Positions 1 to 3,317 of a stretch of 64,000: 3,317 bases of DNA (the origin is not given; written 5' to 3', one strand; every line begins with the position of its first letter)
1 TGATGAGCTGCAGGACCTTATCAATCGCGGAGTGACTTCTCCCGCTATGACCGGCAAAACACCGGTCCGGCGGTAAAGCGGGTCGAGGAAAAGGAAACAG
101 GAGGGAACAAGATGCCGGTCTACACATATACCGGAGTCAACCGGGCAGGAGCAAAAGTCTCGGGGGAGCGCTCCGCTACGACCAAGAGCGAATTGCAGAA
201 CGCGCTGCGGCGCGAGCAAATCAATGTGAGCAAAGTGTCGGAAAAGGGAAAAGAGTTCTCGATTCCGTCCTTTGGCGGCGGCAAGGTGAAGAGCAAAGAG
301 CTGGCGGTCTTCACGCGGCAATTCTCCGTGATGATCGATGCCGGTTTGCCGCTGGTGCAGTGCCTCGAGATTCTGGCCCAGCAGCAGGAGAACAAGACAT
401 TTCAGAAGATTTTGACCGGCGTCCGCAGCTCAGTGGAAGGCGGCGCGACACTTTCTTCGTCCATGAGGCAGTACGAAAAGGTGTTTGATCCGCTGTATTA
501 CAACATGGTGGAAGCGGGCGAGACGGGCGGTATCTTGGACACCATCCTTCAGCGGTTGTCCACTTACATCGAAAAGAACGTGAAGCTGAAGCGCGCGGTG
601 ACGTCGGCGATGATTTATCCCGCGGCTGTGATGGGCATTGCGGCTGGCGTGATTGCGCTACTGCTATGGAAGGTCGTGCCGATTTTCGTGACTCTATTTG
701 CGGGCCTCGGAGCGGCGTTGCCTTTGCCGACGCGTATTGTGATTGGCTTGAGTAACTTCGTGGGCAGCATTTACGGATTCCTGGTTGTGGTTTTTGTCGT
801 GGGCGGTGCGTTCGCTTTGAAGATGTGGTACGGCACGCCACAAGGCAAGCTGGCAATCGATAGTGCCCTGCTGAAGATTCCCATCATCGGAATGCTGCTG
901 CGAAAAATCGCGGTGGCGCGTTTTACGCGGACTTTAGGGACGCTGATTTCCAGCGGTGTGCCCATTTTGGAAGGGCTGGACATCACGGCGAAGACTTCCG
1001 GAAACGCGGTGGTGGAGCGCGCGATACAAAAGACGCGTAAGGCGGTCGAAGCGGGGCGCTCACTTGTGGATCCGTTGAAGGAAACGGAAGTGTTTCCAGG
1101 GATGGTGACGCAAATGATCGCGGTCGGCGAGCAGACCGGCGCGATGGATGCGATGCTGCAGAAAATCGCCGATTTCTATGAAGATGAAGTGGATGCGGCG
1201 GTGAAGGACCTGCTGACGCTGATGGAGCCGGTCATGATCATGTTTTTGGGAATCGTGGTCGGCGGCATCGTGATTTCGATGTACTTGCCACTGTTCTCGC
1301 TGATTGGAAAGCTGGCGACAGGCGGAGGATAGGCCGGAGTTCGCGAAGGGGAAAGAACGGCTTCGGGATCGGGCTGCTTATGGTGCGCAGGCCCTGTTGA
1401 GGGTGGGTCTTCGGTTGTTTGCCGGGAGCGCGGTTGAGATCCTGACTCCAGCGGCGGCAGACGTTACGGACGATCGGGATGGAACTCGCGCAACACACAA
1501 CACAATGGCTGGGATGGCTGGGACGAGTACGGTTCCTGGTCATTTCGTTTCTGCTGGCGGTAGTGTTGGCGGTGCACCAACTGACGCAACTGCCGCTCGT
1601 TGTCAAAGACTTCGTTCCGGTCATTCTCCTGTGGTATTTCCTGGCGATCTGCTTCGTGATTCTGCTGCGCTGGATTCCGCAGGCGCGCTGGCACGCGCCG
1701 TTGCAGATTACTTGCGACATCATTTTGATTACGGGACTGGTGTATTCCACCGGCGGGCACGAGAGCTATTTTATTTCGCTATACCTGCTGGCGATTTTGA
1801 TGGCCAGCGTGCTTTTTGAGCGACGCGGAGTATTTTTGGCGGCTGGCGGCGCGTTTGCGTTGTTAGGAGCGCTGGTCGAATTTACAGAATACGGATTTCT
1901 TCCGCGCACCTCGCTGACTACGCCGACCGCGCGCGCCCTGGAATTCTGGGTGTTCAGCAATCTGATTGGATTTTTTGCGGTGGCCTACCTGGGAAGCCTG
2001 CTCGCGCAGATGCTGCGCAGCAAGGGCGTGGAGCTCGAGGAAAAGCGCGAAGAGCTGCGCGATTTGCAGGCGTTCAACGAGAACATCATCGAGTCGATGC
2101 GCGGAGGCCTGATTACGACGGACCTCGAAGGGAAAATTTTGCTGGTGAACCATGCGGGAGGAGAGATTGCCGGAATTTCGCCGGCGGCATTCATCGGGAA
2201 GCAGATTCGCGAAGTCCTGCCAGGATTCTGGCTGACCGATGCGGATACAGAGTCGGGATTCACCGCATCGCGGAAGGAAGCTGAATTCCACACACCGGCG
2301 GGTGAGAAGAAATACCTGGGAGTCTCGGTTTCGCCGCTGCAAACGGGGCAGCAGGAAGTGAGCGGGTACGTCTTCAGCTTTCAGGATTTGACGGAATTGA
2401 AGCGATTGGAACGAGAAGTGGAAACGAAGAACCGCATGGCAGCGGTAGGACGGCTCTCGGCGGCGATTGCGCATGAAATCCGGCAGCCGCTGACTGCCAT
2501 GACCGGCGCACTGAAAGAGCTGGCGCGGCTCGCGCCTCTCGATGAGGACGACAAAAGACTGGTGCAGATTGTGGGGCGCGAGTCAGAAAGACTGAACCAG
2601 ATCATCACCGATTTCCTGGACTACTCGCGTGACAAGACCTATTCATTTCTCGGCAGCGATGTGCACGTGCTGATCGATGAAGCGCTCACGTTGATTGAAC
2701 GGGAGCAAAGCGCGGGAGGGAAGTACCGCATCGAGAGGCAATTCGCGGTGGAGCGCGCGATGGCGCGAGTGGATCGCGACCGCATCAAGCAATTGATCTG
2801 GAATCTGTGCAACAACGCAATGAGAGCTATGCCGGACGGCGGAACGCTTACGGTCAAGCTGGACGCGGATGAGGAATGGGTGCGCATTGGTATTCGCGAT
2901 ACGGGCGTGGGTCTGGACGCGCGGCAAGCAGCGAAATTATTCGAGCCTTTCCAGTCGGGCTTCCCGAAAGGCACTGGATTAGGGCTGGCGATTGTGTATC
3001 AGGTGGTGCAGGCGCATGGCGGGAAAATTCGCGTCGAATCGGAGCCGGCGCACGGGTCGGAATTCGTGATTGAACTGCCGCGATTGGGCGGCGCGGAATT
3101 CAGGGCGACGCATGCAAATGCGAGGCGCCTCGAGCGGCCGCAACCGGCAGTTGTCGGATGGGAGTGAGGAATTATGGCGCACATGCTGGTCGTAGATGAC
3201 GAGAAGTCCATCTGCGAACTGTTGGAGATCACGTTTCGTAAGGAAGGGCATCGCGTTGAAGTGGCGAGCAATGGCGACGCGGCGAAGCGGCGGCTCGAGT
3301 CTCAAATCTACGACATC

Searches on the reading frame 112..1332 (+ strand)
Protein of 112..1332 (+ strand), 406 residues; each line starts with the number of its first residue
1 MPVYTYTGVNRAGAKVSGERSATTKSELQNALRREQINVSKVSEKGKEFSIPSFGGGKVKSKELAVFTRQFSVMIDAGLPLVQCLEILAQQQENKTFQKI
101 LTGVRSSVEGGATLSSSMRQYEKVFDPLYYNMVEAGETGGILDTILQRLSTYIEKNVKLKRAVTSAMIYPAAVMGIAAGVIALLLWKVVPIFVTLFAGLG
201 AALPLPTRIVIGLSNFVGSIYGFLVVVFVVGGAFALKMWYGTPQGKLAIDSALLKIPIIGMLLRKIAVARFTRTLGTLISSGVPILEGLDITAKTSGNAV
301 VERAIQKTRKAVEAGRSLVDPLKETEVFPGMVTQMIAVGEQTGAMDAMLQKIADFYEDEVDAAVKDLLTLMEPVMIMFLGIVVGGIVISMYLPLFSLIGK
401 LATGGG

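Call 11: search_protein_families(library=pfam, proteins=[window:112-1332:+], max_evalue=0.01)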
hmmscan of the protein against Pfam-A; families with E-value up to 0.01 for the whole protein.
window:112-1332:+ (406 aa): 1 family
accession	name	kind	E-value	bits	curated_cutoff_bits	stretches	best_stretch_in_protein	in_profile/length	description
PF00482.28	T2SSF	-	3.1e-67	224.7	25.2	2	67-190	1-125/125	Type II secretion system (T2SS), protein F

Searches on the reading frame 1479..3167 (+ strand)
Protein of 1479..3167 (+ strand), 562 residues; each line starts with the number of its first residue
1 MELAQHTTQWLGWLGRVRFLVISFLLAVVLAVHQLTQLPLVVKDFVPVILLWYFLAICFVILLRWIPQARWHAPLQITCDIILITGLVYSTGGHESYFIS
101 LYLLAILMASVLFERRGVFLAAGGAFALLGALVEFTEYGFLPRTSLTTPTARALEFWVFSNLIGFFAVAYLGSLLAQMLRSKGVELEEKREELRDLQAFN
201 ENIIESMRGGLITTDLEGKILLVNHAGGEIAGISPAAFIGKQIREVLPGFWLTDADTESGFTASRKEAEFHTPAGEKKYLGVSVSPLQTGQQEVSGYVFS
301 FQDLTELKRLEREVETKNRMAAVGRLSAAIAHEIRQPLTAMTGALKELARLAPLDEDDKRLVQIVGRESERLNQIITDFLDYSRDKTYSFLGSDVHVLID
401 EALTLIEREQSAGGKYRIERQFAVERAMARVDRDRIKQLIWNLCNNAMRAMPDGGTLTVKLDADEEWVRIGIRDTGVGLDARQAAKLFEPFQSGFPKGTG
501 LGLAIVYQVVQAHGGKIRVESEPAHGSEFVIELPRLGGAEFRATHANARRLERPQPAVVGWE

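Call 11: search_protein_families(library=pfam, proteins=[window:1479-3167:+], max_evalue=0.01)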
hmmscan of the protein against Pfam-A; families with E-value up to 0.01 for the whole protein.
window:1479-3167:+ (562 aa): 10 families
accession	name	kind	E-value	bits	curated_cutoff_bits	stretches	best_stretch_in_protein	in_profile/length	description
PF02518.31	HATPase_c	-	1.2e-27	97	26.4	1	432-535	2-109/111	Histidine kinase-, DNA gyrase B-, and HSP90-like ATPase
PF00512.31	HisKA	-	4.2e-16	59.2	26.9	1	324-384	3-62/66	His Kinase A (phospho-acceptor) domain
PF25323.1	6TM_PilS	-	1.1e-14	55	27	1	11-181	12-184/189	PilS-like transmembrane domain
PF08448.16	PAS_4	-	3.3e-10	40.6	23.1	1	205-309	2-110/110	PAS fold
PF00989.32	PAS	-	1.5e-09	38.3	22.6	1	200-303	3-112/113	PAS fold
PF13426.13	PAS_9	-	6.9e-09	36.4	27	1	211-306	4-103/103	PAS domain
PF10090.15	HPTransfase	-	4.6e-05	23.6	22.9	1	417-479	16-75/123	Histidine phosphotransferase C-terminal domain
PF13188.13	PAS_8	-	0.00019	21.6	21.8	1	201-261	4-61/65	PAS domain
PF13581.12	HATPase_c_2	-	0.00067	20.1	27.4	1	443-512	39-111/127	Histidine kinase-like ATPase domain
PF12860.13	PAS_7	-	0.0098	16.5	27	0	204-311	1-114/115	PAS fold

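Call 22: find_homologous_proteins(query=window:1479-3167:+, max_evalue=1e-60)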
Query window:1479-3167:+ (562 aa): 6521 proteins with E <= 1e-60 among 8000 candidates; the best 120 are listed.
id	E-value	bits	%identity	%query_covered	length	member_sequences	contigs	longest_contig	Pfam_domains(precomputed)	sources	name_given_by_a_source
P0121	0.0e+0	1251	100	100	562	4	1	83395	PF13426.14,PF25323.3,PF08448.17,PF02518.32,PF00512.32,PF00989.32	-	-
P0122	0.0e+0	1217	98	100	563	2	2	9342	PF13426.14,PF25323.3,PF08448.17,PF02518.32,PF00512.32,PF00989.32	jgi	jgi:two-component system, NtrC family, sensor histidine kinase PilS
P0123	0.0e+0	1176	93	100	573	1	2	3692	PF13426.14,PF25323.3,PF08448.17,PF02518.32,PF00512.32,PF00989.32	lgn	-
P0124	0.0e+0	1175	93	100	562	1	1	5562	PF13426.14,PF25323.3,PF08448.17,PF02518.32,PF00512.32,PF00989.32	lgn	-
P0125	0.0e+0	1160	91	100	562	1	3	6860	PF10090.16,PF13426.14,PF25323.3,PF08448.17,PF02518.32,PF00512.32,PF00989.32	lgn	-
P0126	0.0e+0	1154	92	100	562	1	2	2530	PF13426.14,PF25323.3,PF08448.17,PF02518.32,PF00512.32,PF00989.32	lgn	-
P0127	0.0e+0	1146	91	100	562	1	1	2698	PF13426.14,PF25323.3,PF08448.17,PF02518.32,PF00512.32,PF00989.32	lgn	-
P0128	0.0e+0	1117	89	100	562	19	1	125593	PF13426.14,PF25323.3,PF08448.17,PF02518.32,PF00512.32,PF00989.32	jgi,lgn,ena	-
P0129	0.0e+0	1068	86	100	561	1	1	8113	PF13426.14,PF25323.3,PF08448.17,PF02518.32,PF00512.32,PF00989.32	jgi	jgi:two-component system, NtrC family, sensor histidine kinase PilS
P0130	0.0e+0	1063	85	100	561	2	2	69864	PF13426.14,PF25323.3,PF08448.17,PF02518.32,PF00512.32,PF00989.32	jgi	jgi:two-component system, NtrC family, sensor histidine kinase PilS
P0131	0.0e+0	1056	85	100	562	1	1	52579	PF13426.14,PF13188.14,PF25323.3,PF08448.17,PF02518.32,PF00512.32,PF00989.32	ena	-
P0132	0.0e+0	1043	85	100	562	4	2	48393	PF13426.14,PF25323.3,PF08448.17,PF02518.32,PF00512.32,PF00989.32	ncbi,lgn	ncbi:MAG: ATP-binding protein [Candidatus Acidiferrales bacterium]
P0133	0.0e+0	1031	83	100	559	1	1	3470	PF13426.14,PF13188.14,PF25323.3,PF08448.17,PF02518.32,PF00512.32,PF00989.32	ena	-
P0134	0.0e+0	1029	83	99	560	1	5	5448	PF13426.14,PF25323.3,PF08448.17,PF02518.32,PF00512.32,PF00989.32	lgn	-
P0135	0.0e+0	1027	85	97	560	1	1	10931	PF13426.14,PF25323.3,PF08448.17,PF02518.32,PF00512.32,PF00989.32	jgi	jgi:two-component system, NtrC family, sensor histidine kinase PilS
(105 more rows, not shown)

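Call 23: find_encoding_contigs(protein=P0122, flank=10000, max_places=3)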
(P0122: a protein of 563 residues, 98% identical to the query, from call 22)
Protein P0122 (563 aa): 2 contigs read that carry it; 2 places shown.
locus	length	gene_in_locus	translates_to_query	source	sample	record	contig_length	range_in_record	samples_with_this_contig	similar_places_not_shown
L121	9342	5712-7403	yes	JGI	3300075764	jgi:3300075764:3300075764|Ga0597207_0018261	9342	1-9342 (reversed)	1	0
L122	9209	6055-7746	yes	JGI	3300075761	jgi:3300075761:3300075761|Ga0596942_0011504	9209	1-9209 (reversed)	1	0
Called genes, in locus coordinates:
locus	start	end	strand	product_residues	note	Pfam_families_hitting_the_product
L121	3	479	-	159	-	?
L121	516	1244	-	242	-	PF00730:HhH-GPD, PF00633:HHH (weak)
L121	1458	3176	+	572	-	PF05157:MshEN, PF00437:T2SSE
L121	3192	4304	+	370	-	PF00437:T2SSE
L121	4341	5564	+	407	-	PF28597:T2SSF_N, PF00482:T2SSF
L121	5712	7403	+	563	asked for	PF25323:6TM_PilS, PF00989:PAS, PF08448:PAS_4, PF13426:PAS_9, PF00512:HisKA, PF02518:HATPase_c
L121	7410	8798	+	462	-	PF00072:Response_reg, PF00158:Sigma54_activat, PF14532:Sigma54_activ_2, PF00004:AAA (weak), PF07728:AAA_5 (weak), PF25601:AAA_lid_14, PF02954:HTH_8 (faint)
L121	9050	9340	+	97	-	?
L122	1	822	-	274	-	?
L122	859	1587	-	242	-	PF00730:HhH-GPD, PF00633:HHH (weak)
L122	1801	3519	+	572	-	PF05157:MshEN, PF00437:T2SSE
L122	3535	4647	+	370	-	PF00437:T2SSE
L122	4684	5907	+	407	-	PF28597:T2SSF_N, PF00482:T2SSF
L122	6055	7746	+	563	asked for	PF25323:6TM_PilS, PF00989:PAS, PF08448:PAS_4, PF13426:PAS_9, PF00512:HisKA, PF02518:HATPase_c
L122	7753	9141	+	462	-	PF00072:Response_reg, PF00158:Sigma54_activat, PF14532:Sigma54_activ_2, PF00004:AAA (weak), PF07728:AAA_5 (weak), PF25601:AAA_lid_14, PF02954:HTH_8 (faint)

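Call 24: find_encoding_contigs(protein=P0128, flank=10000, max_places=3)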
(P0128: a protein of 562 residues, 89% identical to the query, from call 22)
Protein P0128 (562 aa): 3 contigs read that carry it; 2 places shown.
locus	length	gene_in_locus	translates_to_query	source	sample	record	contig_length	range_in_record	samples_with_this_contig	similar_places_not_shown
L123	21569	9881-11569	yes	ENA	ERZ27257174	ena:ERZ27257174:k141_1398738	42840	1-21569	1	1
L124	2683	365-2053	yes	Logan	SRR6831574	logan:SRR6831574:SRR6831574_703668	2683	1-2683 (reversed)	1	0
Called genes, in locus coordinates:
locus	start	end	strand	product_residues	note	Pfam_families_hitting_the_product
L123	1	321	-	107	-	?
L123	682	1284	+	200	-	PF13240:Zn_Ribbon_1 (weak)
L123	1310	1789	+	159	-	PF03703:bPH_2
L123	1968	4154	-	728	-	PF00672:HAMP, PF00989:PAS (weak), PF08448:PAS_4 (faint), PF00512:HisKA, PF02518:HATPase_c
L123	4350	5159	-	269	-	PF00730:HhH-GPD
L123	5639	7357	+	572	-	PF05157:MshEN, PF00437:T2SSE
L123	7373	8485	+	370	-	PF00437:T2SSE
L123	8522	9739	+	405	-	PF28597:T2SSF_N, PF00482:T2SSF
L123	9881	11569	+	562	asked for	PF25323:6TM_PilS, PF00989:PAS, PF08448:PAS_4, PF13426:PAS_9, PF00512:HisKA, PF02518:HATPase_c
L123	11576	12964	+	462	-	PF00072:Response_reg, PF00158:Sigma54_activat, PF14532:Sigma54_activ_2, PF00004:AAA (weak), PF07724:AAA_2 (faint), PF07728:AAA_5 (weak), PF25601:AAA_lid_14, PF02954:HTH_8 (faint)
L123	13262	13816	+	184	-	PF07963:N_methyl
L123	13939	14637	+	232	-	PF03548:LolA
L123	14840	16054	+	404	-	PF00482:T2SSF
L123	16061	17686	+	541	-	PF05157:MshEN, PF00437:T2SSE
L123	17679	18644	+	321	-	-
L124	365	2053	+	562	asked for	PF25323:6TM_PilS, PF00989:PAS, PF08448:PAS_4, PF13426:PAS_9, PF00512:HisKA, PF02518:HATPase_c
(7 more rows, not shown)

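Call 25: find_encoding_contigs(protein=P0130, flank=10000, max_places=3)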
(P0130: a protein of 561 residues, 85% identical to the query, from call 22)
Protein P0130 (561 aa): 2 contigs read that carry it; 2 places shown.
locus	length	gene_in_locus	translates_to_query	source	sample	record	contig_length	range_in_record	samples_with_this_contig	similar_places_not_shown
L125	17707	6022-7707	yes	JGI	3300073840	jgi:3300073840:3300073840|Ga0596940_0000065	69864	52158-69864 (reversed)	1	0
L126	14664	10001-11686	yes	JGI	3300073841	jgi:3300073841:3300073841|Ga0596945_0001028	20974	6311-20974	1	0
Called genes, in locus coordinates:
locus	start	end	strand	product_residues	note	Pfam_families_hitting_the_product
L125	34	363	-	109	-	-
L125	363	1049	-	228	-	PF00730:HhH-GPD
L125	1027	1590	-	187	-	PF00583:Acetyltransf_1, PF13527:Acetyltransf_9, PF13673:Acetyltransf_10 (weak), PF13508:Acetyltransf_7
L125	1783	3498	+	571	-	PF05157:MshEN, PF00437:T2SSE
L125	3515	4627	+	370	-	PF00437:T2SSE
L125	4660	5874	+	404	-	PF28597:T2SSF_N, PF00482:T2SSF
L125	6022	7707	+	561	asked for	PF25323:6TM_PilS, PF00989:PAS, PF08448:PAS_4, PF13426:PAS_9, PF00512:HisKA, PF02518:HATPase_c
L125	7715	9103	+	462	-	PF00072:Response_reg, PF00158:Sigma54_activat, PF14532:Sigma54_activ_2, PF00004:AAA, PF07728:AAA_5 (weak), PF25601:AAA_lid_14, PF02954:HTH_8 (faint)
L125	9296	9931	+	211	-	PF07963:N_methyl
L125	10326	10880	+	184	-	PF07963:N_methyl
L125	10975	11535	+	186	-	PF07963:N_methyl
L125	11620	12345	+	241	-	PF03548:LolA, PF09865:DUF2092 (faint)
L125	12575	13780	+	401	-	PF00482:T2SSF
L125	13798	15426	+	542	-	PF05157:MshEN, PF00437:T2SSE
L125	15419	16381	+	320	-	-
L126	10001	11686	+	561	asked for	PF25323:6TM_PilS, PF00989:PAS, PF08448:PAS_4, PF13426:PAS_9, PF00512:HisKA, PF02518:HATPase_c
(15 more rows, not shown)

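Call 32: find_encoding_contigs(protein=P0125, flank=10000, max_places=3)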
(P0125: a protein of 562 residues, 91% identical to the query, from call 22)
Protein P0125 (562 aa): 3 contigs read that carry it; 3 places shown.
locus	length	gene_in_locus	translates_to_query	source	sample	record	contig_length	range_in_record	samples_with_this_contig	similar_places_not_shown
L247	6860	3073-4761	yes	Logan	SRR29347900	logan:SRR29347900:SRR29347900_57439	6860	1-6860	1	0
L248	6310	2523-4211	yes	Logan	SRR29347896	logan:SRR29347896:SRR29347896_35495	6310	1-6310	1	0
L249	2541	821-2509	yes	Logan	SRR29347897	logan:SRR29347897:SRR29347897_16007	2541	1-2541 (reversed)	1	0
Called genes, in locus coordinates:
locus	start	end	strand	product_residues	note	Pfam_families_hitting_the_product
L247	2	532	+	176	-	?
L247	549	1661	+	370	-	PF00437:T2SSE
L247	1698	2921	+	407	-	PF28597:T2SSF_N, PF00482:T2SSF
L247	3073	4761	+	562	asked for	PF25323:6TM_PilS, PF00989:PAS, PF08448:PAS_4, PF13426:PAS_9, PF00512:HisKA, PF10090:HPTransfase (faint), PF02518:HATPase_c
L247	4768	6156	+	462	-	PF00072:Response_reg, PF00158:Sigma54_activat, PF14532:Sigma54_activ_2, PF00004:AAA (weak), PF07728:AAA_5 (weak), PF25601:AAA_lid_14, PF02954:HTH_8 (faint)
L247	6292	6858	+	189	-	?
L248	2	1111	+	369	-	?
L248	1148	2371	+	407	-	PF28597:T2SSF_N, PF00482:T2SSF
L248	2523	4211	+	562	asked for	PF25323:6TM_PilS, PF00989:PAS, PF08448:PAS_4, PF13426:PAS_9, PF00512:HisKA, PF10090:HPTransfase (faint), PF02518:HATPase_c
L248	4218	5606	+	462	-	PF00072:Response_reg, PF00158:Sigma54_activat, PF14532:Sigma54_activ_2, PF00004:AAA (weak), PF07728:AAA_5 (weak), PF25601:AAA_lid_14, PF02954:HTH_8 (faint)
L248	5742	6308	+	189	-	?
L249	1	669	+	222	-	?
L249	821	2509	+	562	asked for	PF25323:6TM_PilS, PF00989:PAS, PF08448:PAS_4, PF13426:PAS_9, PF00512:HisKA, PF10090:HPTransfase (faint), PF02518:HATPase_c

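Call 33: find_encoding_contigs(protein=P0124, flank=10000, max_places=3)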
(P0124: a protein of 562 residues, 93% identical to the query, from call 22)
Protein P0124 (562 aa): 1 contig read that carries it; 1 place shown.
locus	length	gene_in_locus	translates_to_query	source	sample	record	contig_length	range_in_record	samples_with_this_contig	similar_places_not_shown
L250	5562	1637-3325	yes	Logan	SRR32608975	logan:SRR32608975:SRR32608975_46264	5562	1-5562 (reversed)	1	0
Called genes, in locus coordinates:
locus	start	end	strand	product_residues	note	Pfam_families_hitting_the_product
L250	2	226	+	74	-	?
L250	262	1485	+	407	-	PF28597:T2SSF_N, PF00482:T2SSF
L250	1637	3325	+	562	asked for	PF25323:6TM_PilS, PF00989:PAS, PF08448:PAS_4, PF13426:PAS_9, PF00512:HisKA, PF02518:HATPase_c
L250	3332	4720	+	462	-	PF00072:Response_reg, PF00158:Sigma54_activat, PF14532:Sigma54_activ_2, PF00004:AAA (weak), PF07728:AAA_5 (weak), PF25601:AAA_lid_14, PF02954:HTH_8 (faint)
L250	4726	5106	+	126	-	-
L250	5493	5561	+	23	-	?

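Call 34: find_encoding_contigs(protein=P0132, flank=10000, max_places=2)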
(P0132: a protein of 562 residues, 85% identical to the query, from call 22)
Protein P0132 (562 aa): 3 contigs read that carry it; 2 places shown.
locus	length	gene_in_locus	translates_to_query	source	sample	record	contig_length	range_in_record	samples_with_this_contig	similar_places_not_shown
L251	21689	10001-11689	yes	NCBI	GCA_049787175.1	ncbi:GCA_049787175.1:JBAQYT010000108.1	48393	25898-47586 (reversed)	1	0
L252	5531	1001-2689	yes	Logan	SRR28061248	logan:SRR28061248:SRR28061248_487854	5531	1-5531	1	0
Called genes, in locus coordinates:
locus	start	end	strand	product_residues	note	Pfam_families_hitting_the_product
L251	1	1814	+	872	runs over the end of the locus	PF00069:Pkinase, PF03109:ABC1 (weak), PF07714:PK_Tyr_Ser-Thr, PF00930:DPPIV_N (faint), PF07676:PD40 (faint), PF26550:Tricorn_2nd (faint), PF25174:Beta-prop_THOC3 (faint), PF26549:Tricorn_N (weak)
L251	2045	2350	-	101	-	-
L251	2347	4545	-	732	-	PF00672:HAMP, PF00989:PAS (weak), PF08448:PAS_4 (weak), PF00512:HisKA, PF02518:HATPase_c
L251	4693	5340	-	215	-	PF00730:HhH-GPD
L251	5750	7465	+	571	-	PF05157:MshEN, PF00437:T2SSE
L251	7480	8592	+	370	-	PF00437:T2SSE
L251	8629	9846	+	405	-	PF28597:T2SSF_N, PF00482:T2SSF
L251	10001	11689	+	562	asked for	PF25323:6TM_PilS, PF00989:PAS (weak), PF08448:PAS_4, PF13426:PAS_9, PF00512:HisKA, PF02518:HATPase_c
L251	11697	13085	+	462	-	PF00072:Response_reg, PF00158:Sigma54_activat, PF14532:Sigma54_activ_2, PF00004:AAA (weak), PF07728:AAA_5 (weak), PF25601:AAA_lid_14, PF02954:HTH_8 (faint)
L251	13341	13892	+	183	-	PF07963:N_methyl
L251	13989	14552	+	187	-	PF07963:N_methyl (weak)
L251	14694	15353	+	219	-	PF03548:LolA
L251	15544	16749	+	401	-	PF00482:T2SSF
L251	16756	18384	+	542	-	PF05157:MshEN, PF00437:T2SSE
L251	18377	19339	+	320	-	-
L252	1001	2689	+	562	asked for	PF25323:6TM_PilS, PF00989:PAS (weak), PF08448:PAS_4, PF13426:PAS_9, PF00512:HisKA, PF02518:HATPase_c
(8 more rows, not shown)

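Call 56: search_protein_families(library=ncbifam, proteins=[L250:4726-5106:+], max_evalue=1)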
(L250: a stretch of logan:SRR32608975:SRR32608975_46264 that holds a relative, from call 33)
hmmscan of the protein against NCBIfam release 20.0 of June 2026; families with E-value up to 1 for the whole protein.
L250:4726-5106:+ (126 aa): 0 families
